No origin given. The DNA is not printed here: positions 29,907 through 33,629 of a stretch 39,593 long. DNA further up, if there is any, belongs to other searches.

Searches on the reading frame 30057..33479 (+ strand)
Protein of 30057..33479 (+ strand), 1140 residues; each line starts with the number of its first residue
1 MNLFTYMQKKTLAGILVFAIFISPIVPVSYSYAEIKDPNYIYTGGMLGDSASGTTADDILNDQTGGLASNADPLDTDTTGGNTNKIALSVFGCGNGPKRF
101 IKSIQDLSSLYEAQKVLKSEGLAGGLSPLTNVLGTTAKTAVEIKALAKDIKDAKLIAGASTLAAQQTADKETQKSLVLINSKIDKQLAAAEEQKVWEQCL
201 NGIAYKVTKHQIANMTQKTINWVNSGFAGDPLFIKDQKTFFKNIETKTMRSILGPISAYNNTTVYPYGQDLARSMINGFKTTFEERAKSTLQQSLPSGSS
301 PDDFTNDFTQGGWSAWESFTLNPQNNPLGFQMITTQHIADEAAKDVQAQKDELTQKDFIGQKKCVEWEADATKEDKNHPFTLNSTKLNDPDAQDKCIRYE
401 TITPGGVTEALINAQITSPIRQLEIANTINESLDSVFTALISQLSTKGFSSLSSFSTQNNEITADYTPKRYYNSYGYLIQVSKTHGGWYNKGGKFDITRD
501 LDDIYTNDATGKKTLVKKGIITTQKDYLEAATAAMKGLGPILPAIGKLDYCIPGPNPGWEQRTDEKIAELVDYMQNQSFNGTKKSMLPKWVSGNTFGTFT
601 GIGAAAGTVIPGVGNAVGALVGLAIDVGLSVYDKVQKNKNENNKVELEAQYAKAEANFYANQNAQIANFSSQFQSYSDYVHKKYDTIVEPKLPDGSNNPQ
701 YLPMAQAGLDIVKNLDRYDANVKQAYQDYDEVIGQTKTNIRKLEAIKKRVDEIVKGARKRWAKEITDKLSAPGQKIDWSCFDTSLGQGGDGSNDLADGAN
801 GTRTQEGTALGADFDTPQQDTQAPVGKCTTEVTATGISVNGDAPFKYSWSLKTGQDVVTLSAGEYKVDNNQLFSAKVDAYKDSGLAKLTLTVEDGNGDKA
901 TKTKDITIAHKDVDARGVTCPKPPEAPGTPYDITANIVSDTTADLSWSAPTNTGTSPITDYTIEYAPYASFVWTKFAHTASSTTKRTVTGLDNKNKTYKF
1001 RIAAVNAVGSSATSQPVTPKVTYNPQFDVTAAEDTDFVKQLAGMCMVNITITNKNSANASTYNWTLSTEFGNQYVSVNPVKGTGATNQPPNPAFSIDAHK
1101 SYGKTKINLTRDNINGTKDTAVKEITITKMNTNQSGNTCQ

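Call 65: search_protein_families(library=pfam, proteins=[window:30057-33479:+], max_evalue=0.0001)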
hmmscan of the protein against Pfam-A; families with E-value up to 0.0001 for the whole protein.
window:30057-33479:+ (1140 aa): 2 families
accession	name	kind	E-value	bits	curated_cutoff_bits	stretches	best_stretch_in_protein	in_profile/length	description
PF00041.27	fn3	-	9e-13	48.7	25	1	929-1019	2-83/84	Fibronectin type III domain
PF25059.1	FN3_DSCAM-DSCAML_C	-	4.9e-05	24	39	0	952-1014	14-74/89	DSCAM/DSCAML C-terminal Fn3-like domain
